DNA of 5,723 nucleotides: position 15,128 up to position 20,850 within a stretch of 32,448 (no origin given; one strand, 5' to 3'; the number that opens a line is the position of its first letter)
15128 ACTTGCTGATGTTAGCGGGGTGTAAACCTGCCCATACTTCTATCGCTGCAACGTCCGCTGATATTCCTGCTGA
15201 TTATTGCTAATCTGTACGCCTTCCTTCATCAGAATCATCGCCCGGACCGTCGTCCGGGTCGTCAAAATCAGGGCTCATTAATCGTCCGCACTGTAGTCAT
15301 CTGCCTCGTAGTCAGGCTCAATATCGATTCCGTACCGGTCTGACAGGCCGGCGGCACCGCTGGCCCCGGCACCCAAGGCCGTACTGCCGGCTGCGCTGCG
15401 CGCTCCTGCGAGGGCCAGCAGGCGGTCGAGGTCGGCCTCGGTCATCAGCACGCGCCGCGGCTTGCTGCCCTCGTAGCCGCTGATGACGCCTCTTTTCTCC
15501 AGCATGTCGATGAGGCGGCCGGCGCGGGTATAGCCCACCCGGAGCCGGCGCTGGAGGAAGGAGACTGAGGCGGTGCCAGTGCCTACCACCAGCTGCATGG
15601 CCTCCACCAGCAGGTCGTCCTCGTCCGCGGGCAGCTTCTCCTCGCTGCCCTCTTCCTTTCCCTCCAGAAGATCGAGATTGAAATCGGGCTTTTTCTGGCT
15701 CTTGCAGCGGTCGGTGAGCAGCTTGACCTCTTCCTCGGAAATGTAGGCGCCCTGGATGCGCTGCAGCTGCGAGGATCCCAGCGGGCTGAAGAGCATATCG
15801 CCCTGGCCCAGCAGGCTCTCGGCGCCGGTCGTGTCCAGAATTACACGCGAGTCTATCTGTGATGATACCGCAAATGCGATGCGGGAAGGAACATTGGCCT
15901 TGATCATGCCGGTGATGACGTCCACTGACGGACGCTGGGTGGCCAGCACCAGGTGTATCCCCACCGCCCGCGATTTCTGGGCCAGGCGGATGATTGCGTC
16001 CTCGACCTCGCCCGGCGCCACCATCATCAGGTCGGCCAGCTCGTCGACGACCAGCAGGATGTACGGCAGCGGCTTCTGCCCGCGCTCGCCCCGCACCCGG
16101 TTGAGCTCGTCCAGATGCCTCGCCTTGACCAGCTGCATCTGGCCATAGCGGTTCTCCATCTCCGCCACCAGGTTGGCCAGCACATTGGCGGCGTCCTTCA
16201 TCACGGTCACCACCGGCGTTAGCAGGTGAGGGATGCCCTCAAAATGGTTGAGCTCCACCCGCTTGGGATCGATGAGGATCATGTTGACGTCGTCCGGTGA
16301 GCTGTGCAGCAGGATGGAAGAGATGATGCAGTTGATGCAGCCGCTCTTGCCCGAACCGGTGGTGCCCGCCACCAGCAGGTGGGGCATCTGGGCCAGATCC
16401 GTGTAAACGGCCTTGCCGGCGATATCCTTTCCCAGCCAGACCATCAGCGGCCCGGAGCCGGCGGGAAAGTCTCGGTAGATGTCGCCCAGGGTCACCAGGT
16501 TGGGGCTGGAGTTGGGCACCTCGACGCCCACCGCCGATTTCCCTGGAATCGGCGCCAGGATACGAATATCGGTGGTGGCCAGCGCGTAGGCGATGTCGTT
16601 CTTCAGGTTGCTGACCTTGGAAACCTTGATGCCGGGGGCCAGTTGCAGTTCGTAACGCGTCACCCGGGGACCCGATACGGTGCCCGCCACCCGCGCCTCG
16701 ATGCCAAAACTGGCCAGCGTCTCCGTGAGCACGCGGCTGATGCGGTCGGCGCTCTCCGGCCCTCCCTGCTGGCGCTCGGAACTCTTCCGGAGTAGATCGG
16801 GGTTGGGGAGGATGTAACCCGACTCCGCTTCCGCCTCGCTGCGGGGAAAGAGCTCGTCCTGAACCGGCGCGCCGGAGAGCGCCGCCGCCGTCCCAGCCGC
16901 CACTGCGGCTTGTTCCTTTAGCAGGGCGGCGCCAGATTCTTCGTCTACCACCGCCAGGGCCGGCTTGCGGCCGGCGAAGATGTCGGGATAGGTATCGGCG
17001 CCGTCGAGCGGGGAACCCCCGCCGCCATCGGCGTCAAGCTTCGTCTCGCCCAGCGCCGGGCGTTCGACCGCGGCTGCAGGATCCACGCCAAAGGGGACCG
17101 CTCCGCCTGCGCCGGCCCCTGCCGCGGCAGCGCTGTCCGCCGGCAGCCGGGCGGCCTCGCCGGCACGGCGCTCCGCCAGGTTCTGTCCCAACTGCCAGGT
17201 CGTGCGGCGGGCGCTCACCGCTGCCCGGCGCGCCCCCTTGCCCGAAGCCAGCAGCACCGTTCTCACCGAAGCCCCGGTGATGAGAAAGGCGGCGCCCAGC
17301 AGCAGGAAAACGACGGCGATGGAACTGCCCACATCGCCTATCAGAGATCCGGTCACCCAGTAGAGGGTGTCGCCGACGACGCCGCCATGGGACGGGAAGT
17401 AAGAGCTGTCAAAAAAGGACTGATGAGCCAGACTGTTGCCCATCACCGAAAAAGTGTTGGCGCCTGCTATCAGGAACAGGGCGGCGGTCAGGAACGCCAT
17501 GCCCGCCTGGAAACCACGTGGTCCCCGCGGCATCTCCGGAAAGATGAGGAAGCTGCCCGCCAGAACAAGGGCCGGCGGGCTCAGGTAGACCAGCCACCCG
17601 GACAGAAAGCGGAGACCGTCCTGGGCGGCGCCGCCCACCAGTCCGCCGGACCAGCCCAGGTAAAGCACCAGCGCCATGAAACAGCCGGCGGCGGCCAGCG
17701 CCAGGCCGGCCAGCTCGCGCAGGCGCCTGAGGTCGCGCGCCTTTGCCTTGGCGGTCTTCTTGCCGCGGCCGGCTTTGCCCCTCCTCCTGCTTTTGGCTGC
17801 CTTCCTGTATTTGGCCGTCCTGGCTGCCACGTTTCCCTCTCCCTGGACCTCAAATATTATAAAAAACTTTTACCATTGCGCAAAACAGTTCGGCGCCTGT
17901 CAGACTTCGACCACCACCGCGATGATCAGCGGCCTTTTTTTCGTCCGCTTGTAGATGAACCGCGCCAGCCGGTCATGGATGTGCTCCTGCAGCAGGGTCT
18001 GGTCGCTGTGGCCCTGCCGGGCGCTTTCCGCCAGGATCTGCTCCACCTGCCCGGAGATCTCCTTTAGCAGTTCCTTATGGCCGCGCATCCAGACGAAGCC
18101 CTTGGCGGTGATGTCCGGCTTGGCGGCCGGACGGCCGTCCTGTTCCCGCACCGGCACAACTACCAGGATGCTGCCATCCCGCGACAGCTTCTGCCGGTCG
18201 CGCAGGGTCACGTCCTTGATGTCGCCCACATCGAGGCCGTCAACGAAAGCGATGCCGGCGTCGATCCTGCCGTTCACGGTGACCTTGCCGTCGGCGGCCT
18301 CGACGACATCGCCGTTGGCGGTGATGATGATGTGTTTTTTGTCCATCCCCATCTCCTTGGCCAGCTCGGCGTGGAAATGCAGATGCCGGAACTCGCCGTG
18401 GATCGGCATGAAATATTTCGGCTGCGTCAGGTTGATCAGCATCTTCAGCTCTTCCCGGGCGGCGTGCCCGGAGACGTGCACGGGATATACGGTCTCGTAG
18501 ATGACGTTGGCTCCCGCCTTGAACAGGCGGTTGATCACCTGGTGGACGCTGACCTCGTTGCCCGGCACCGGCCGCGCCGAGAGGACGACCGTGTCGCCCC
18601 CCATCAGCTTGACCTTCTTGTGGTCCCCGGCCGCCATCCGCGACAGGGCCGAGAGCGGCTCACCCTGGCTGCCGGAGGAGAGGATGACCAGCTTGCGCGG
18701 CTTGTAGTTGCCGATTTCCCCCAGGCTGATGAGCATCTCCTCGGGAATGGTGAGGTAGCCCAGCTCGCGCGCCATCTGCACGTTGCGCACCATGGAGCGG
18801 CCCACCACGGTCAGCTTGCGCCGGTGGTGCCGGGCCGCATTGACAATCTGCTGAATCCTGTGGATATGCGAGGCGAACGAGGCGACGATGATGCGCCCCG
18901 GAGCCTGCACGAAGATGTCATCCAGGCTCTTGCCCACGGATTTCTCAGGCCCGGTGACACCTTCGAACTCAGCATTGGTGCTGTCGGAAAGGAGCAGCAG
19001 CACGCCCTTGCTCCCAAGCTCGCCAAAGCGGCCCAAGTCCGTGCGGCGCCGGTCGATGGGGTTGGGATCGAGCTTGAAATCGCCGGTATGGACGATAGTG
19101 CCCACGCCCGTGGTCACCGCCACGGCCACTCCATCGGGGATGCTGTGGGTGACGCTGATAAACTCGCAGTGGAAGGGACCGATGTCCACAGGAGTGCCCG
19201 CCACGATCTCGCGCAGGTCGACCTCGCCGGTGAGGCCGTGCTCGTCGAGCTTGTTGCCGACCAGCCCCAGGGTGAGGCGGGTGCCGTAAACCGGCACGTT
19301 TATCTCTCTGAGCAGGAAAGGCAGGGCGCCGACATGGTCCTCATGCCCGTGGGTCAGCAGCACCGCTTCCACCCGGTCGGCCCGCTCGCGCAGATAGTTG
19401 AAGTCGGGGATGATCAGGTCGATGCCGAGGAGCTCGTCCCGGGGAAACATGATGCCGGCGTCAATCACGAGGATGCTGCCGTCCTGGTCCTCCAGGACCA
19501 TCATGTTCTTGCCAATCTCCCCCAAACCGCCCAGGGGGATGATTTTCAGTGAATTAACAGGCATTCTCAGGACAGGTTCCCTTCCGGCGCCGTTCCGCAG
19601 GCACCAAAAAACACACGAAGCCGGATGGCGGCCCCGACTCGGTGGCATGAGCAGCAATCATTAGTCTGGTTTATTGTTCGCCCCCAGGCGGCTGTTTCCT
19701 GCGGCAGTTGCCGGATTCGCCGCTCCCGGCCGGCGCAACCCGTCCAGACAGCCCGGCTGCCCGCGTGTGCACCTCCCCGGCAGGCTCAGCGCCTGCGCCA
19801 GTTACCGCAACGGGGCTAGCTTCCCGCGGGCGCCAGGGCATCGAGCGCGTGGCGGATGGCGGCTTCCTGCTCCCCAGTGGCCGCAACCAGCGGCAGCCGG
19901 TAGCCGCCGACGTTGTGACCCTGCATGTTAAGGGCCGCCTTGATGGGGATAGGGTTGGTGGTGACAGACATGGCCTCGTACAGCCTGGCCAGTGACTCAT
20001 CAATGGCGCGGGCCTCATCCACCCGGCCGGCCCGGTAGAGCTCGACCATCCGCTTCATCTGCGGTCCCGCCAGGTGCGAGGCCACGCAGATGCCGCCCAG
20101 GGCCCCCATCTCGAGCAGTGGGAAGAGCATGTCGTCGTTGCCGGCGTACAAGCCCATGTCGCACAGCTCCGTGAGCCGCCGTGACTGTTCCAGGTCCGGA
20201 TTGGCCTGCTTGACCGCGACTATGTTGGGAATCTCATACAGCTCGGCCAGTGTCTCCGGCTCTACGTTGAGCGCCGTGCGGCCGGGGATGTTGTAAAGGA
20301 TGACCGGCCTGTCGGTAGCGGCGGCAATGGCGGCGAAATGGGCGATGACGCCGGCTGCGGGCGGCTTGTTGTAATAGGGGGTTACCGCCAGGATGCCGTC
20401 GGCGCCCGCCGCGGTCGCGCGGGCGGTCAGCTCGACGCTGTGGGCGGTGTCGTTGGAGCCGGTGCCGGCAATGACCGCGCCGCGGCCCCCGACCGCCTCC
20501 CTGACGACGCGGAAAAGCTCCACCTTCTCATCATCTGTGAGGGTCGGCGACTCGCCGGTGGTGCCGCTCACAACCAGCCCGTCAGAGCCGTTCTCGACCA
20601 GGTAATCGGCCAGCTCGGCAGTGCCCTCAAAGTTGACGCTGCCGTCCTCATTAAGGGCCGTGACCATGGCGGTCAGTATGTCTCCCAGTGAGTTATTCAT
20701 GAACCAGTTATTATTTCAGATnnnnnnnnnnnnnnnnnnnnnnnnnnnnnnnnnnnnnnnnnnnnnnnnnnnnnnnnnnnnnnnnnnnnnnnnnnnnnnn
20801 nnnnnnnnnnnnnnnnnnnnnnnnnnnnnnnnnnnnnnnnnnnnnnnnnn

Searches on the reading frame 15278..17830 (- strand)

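Call 8: search_protein_families(library=pfam, proteins=[window:15278-17830:-], max_evalue=0.00001)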
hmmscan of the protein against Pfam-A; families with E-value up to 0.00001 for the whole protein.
window:15278-17830:- (850 aa): 3 families
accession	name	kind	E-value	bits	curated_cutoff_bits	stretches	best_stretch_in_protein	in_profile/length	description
PF01580.24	FtsK_SpoIIIE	-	3.9e-56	190.4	24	1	459-636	15-221/221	FtsK/SpoIIIE family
PF17854.6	FtsK_alpha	-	2.2e-30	105.3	22.9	1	341-440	1-101/101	FtsK alpha domain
PF09397.16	FtsK_gamma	-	9.8e-26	89.7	30.6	1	736-797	2-63/63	Ftsk gamma domain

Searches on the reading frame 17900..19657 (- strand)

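Call 8: search_protein_families(library=pfam, proteins=[window:17900-19657:-], max_evalue=0.00001)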
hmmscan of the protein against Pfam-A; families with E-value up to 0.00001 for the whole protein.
window:17900-19657:- (585 aa): 5 families
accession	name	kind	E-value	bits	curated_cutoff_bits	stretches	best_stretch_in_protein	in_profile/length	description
PF22505.1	RNase_J_b_CASP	-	8.2e-50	168.3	27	1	254-378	2-126/126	Ribonuclease J, beta-CASP domain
PF17770.6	RNase_J_C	-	8.3e-25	88.2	23.8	1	485-585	2-102/102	Ribonuclease J C-terminal domain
PF07521.17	RMMBL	-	1.3e-14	54.4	21.6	1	387-439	6-59/63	Zn-dependent metallo-hydrolase RNA specificity domain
PF00753.33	Lactamase_B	-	4.6e-13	50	22.7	1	49-201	5-157/196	Metallo-beta-lactamase superfamily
PF12706.13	Lactamase_B_2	-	2.8e-10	40.6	27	1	89-201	24-150/200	Beta-lactamase superfamily domain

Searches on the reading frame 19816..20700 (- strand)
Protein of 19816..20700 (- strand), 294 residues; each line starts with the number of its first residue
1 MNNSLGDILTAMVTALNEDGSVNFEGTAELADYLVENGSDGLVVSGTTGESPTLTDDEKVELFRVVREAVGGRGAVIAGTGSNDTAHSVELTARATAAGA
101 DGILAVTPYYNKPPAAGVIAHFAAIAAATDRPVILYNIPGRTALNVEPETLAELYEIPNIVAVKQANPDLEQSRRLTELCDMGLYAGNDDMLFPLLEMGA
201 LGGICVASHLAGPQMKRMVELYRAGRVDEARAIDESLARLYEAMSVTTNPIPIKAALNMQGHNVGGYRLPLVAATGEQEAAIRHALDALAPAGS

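Call 8: search_protein_families(library=pfam, proteins=[window:19816-20700:-], max_evalue=0.00001)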
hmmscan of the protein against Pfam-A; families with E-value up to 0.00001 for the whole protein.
window:19816-20700:- (294 aa): 1 family
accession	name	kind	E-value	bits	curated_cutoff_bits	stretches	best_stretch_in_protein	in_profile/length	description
PF00701.28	DHDPS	-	1.7e-88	296.6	22.1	1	6-288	3-288/289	Dihydrodipicolinate synthetase family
